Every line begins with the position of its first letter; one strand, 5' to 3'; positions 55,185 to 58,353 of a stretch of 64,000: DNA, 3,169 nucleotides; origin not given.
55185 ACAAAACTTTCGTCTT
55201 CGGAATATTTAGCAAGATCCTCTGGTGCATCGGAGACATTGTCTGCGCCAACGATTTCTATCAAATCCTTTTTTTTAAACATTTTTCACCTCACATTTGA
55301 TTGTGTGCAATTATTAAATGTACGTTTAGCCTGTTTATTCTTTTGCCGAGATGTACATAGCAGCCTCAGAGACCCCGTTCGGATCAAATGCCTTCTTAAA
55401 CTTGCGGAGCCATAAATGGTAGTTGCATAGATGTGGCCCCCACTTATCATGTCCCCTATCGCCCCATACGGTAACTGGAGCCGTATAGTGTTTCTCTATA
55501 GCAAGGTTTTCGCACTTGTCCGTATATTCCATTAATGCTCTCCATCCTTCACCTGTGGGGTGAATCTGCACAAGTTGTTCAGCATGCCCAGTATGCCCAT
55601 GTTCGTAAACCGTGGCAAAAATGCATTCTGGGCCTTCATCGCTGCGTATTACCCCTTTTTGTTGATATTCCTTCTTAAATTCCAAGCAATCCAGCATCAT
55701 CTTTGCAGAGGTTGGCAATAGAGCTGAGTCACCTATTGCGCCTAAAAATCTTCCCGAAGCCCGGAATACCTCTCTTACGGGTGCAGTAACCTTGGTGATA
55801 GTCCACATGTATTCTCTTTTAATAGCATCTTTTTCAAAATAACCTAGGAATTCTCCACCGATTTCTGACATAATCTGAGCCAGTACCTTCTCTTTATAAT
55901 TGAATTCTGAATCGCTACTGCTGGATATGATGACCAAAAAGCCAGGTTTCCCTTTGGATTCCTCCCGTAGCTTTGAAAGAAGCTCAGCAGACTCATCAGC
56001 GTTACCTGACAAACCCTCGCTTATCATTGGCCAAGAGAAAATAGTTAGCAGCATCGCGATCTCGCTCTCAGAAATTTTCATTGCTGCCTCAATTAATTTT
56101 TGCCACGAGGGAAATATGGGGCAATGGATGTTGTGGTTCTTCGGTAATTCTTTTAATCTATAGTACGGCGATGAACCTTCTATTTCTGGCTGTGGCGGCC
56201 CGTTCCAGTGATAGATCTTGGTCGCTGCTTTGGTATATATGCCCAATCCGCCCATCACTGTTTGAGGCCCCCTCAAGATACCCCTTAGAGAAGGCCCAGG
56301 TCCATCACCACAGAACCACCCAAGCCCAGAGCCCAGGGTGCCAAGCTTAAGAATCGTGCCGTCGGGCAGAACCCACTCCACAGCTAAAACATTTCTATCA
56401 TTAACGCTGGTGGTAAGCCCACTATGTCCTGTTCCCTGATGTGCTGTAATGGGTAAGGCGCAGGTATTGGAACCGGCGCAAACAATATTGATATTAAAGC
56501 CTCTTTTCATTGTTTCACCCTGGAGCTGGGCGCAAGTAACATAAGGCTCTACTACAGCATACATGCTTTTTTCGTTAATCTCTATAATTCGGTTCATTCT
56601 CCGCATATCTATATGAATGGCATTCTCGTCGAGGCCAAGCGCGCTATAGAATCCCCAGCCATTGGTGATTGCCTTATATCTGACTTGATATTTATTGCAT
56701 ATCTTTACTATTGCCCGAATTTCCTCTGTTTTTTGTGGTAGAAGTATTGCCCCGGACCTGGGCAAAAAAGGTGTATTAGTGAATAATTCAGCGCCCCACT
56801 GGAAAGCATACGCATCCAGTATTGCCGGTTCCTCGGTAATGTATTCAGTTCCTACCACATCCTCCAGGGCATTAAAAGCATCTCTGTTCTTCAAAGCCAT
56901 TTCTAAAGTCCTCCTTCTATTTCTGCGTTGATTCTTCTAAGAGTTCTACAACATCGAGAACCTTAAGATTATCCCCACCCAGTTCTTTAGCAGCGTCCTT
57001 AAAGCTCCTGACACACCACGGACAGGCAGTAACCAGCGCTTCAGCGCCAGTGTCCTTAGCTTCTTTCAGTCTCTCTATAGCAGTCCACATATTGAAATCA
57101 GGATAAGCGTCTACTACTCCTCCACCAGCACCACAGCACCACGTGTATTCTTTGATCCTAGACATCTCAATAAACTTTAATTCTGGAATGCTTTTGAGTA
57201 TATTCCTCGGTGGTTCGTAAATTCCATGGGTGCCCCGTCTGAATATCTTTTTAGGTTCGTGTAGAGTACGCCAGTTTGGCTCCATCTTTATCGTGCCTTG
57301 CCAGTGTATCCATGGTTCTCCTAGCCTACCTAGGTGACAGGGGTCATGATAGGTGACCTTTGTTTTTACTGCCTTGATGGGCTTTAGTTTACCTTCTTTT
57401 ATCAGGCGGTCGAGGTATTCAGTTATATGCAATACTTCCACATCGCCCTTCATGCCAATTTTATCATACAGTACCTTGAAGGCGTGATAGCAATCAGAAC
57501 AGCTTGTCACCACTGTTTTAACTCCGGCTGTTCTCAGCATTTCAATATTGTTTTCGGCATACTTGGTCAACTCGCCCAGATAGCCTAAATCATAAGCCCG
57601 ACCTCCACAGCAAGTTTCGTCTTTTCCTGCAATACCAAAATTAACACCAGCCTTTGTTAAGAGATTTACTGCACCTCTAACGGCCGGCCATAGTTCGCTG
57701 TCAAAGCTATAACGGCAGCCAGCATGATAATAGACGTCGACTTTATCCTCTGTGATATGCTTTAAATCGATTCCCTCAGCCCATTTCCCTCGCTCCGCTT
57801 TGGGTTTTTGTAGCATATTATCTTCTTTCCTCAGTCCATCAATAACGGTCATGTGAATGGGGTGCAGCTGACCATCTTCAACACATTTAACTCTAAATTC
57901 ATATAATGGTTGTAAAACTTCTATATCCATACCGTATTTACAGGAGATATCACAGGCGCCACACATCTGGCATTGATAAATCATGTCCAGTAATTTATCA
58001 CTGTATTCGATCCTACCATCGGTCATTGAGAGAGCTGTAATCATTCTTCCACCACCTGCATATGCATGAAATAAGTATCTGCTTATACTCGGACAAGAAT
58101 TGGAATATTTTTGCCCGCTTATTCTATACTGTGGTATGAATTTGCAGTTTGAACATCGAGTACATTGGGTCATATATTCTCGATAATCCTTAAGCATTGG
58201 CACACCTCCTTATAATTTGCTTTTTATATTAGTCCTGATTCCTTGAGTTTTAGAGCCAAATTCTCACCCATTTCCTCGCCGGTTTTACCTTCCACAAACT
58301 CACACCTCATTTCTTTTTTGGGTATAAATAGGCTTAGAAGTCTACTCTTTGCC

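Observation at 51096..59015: Beta-less transhydroxylase-like Mo subunit co-oriented with an EtfB-only, CCG Fe-S and two FAD-oxidase module: candidate undescribed Mo-flavoprotein redox complex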

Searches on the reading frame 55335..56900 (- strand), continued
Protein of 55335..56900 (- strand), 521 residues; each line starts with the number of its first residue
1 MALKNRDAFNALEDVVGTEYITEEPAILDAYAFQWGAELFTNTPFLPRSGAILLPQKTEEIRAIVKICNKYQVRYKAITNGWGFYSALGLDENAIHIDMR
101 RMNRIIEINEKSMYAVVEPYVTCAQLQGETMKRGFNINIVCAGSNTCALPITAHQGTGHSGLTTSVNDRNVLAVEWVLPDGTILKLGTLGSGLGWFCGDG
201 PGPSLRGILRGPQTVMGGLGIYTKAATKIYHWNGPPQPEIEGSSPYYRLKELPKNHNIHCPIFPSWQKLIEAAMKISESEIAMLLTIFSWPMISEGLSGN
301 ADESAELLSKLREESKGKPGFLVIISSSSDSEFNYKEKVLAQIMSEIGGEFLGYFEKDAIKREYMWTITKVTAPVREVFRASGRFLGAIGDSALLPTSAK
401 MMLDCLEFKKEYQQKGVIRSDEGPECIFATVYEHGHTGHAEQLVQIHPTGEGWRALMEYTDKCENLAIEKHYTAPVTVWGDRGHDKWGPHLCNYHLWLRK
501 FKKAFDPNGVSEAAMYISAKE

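Call 51: find_encoding_contigs(protein=P0022, flank=10000, max_places=2)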
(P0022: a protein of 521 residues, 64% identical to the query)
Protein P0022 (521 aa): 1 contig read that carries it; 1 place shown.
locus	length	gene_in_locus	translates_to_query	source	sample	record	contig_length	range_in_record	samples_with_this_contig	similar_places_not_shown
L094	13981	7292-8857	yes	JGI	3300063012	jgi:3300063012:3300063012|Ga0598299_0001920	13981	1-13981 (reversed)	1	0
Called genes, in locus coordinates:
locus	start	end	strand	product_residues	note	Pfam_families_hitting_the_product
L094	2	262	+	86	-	PF13620:CarboxypepD_reg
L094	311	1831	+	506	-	PF00890:FAD_binding_2, PF01266:DAO (weak), PF01494:FAD_binding_3 (faint), PF03486:HI0933_like (faint), PF07992:Pyr_redox_2 (weak), PF12831:FAD_oxidored, PF13450:NAD_binding_8 (weak), PF01266:DAO (weak), +1 more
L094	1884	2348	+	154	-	-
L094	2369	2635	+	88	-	PF00037:Fer4 (weak), PF12797:Fer4_2 (faint), PF12838:Fer4_7 (faint), PF13237:Fer4_10 (faint), PF12837:Fer4_6 (faint), PF13187:Fer4_9 (faint)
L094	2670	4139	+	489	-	PF10518:TAT_signal (weak), PF13458:Peripla_BP_6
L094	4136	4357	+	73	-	PF13620:CarboxypepD_reg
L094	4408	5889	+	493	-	PF13433:Peripla_BP_5 (faint), PF13458:Peripla_BP_6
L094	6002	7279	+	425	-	PF13183:Fer4_8 (weak), PF02754:CCG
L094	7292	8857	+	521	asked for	PF01565:FAD_binding_4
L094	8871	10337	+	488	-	PF01565:FAD_binding_4, PF02913:FAD-oxidase_C (weak)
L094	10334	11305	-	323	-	PF00440:TetR_N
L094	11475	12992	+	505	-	PF01565:FAD_binding_4, PF02913:FAD-oxidase_C (faint)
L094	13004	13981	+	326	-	?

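Call 52: find_encoding_contigs(protein=P0006, flank=10000, max_places=2)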
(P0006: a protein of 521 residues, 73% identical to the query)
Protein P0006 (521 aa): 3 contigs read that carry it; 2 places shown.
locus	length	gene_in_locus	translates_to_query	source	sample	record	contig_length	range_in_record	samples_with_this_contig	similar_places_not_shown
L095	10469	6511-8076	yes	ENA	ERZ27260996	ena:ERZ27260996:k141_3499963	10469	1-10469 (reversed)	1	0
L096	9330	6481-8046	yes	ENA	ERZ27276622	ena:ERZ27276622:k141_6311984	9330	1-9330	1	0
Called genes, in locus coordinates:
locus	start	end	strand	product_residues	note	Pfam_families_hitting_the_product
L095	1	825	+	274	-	?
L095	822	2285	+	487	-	PF01565:FAD_binding_4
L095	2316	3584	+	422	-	PF13183:Fer4_8 (weak), PF02754:CCG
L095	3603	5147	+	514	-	PF01565:FAD_binding_4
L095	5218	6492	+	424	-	PF13183:Fer4_8 (weak), PF02754:CCG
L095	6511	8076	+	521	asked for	PF01565:FAD_binding_4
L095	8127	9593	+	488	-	PF01565:FAD_binding_4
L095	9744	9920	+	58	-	-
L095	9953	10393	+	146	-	PF24838:8xMP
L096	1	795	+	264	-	?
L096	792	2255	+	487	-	PF01565:FAD_binding_4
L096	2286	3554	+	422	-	PF13183:Fer4_8 (weak), PF02754:CCG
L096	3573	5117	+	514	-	PF01565:FAD_binding_4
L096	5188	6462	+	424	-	PF13183:Fer4_8 (weak), PF02754:CCG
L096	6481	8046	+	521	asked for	PF01565:FAD_binding_4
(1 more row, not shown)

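Call 58: search_protein_families(library=ncbifam, proteins=[window:55335-56900:-], max_evalue=0.00001)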
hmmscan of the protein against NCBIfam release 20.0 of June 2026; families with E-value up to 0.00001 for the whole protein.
window:55335-56900:- (521 aa): 2 families
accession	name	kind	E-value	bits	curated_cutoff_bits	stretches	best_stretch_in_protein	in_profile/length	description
TIGR00387.1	glcD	equivalog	1.6e-14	53.6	567.9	1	53-229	2-170/413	glycolate oxidase subunit GlcD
NF008408.0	PRK11230.1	equivalog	1.1e-07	30.7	897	1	52-188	59-196/499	glycolate oxidase subunit GlcD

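Call 77: search_solved_structures(query=A3, max_evalue=0.001, show_alignments=1)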
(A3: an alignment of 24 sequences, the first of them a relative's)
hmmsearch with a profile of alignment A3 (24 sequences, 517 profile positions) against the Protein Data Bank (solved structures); distinct sequences matched with E-value up to 0.001: 44.
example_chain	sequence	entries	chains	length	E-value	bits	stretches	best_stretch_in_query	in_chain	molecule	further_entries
7pbg_A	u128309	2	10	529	4.1e-29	104.8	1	10-228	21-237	FAD-binding oxidoreductase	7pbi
8s7s_A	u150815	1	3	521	3.6e-28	101.7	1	11-224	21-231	Oxidoreductase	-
8s7r_A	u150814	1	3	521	3.5e-27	98.4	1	11-224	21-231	Oxidoreductase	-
8s7t_A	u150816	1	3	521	4.5e-27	98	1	11-224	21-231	Oxidoreductase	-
8s7w_A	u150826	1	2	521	5.8e-27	97.7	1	11-224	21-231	Oxidoreductase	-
8s7p_A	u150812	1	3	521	5.9e-27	97.6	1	11-224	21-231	Oxidoreductase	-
8s7q_A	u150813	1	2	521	7.3e-27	97.3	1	11-224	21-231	Oxidoreductase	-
8s7n_A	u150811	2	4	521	8.3e-27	97.2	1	11-224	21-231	Oxidoreductase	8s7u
9h40_A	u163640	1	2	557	3.2e-26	95.2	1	6-225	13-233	p-cresol methylhydroxylase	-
9ffk_A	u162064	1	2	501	7.9e-22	80.7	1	8-226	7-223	FAD-binding oxidoreductase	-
8bam_A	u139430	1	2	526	1.3e-21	80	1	9-225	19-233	Probable vanillyl-alcohol oxidase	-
9h8p_A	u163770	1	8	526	1.5e-21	79.8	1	9-225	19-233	Probable vanillyl-alcohol oxidase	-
8bap_A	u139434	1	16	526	1.5e-21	79.8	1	9-225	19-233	Probable vanillyl-alcohol oxidase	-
7ywv_A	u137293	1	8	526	1.6e-21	79.7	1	9-225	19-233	Probable vanillyl-alcohol oxidase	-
9h8q_A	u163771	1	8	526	1.7e-21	79.6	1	9-225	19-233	Probable vanillyl-alcohol oxidase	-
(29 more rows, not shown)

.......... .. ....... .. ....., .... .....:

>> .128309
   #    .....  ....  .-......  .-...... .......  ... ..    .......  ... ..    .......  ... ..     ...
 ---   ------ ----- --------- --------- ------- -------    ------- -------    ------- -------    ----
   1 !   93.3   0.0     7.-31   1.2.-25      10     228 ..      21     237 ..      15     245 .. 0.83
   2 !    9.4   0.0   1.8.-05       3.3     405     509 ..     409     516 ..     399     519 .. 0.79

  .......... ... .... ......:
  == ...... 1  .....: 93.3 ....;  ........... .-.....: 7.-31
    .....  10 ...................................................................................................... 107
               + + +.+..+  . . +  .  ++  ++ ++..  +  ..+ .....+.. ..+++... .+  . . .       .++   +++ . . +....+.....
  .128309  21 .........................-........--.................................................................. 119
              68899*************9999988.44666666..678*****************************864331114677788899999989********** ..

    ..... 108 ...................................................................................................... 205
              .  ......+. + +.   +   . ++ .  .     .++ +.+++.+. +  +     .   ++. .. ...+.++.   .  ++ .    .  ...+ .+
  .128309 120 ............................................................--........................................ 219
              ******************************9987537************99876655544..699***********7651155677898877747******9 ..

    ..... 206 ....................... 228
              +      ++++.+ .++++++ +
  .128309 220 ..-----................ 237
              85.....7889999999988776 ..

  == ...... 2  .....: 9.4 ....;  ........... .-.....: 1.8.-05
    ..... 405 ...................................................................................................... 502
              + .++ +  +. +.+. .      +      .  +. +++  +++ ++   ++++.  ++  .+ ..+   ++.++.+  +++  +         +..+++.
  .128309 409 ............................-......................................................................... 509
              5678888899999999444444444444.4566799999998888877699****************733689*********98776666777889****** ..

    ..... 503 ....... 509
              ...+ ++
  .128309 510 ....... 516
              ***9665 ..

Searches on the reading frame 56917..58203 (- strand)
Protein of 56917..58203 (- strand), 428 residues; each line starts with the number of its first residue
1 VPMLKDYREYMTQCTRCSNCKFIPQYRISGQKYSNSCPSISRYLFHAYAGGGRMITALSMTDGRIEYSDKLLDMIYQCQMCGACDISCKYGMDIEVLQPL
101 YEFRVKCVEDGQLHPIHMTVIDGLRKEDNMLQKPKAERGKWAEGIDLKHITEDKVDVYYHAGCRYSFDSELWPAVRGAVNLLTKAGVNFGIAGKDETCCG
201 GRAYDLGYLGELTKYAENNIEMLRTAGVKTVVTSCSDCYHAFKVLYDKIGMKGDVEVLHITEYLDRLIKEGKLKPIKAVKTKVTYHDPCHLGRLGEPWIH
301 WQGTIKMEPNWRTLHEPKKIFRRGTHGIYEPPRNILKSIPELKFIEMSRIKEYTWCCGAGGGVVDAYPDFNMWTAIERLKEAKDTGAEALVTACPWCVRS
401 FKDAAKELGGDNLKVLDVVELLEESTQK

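Call 3: search_protein_families(library=pfam, proteins=[window:56917-58203:-])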
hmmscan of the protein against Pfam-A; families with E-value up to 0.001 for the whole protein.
window:56917-58203:- (428 aa): 2 families
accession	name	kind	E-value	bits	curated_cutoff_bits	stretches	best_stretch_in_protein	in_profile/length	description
PF02754.22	CCG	-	6.5e-28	97.1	20.6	2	329-401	14-84/85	Cysteine-rich domain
PF13183.11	Fer4_8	-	2.1e-07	31.8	27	1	11-91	2-67/68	4Fe-4S dicluster domain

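Call 12: search_solved_structures(query=window:56917-58203:-)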
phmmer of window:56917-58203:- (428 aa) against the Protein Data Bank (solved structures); distinct sequences matched with E-value up to 0.001: 6.
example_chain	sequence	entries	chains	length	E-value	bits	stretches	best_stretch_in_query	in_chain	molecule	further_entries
9ojn_A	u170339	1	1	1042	1e-27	100.4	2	73-293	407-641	Iron-sulfur-binding reductase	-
8rvv_B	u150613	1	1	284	1.6e-08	37.2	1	334-407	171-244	H(2):CoB-CoM heterodisulfide,ferredoxin reductase subunit B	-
8rvu_b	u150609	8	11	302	2.1e-08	36.8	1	334-407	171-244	H(2):CoB-CoM heterodisulfide,ferredoxin reductase subunit B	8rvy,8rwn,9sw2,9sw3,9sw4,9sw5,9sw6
9sfi_C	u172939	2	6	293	2.5e-06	29.9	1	346-405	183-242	H(2)/formate:CoB-CoM heterodisulfide,ferredoxin reductase subunit B2 | Heterodisulfide reductase subunit B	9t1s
5odc_B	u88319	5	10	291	7.4e-05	25.1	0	352-404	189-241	Heterodisulfide reductase, subunit B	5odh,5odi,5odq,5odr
7bkb_B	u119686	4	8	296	0.00066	22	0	351-411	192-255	CoB--CoM heterodisulfide reductase subunit B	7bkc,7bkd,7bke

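Call 58: search_protein_families(library=ncbifam, proteins=[window:56917-58203:-], max_evalue=0.00001)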
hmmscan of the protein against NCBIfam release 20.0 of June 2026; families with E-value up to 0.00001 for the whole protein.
window:56917-58203:- (428 aa): 9 families
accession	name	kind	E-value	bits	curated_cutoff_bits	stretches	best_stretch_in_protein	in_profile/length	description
NF004898.0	PRK06259.1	equivalog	7.6e-47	160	385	2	61-293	171-389/488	fumarate reductase (CoM/CoB) subunit TfrB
NF045670.1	quin_L_LdhH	equivalog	5e-30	104.4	800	2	149-293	461-612/706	L-lactate dehydrogenase (quinone) large subunit LdhH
NF045724.1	ferredox_TmcB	equivalog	1.2e-21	76.8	735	2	312-406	315-409/430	electron transfer complex ferredoxin TmcB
NF045796.1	DsrK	equivalog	3.7e-19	68.7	400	2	7-293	45-334/453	sulfate reduction electron transfer complex DsrMKJOP subunit DsrK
NF045711.1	sulf_resp_HmcF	equivalog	1.6e-16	60.2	750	1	325-405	348-429/457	sulfate respiration complex iron-sulfur protein HmcF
NF008369.0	PRK11168.1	equivalog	3.3e-15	55.9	278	1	149-294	161-308/401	anaerobic glycerol-3-phosphate dehydrogenase subunit C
NF045663.1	diclust_near_Sec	equivalog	5.2e-12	44.7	530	1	65-290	342-543/759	pyridine nucleotide-disulfide oxidoreductase/dicluster-binding protein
TIGR03379.1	glycerol3P_GlpC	equivalog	7.1e-11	41.5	279.9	1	158-296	165-307/397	anaerobic glycerol-3-phosphate dehydrogenase subunit GlpC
TIGR03288.1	CoB_CoM_SS_B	equivalog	6.5e-10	38.7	345.15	1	349-402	185-238/290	CoB--CoM heterodisulfide reductase subunit B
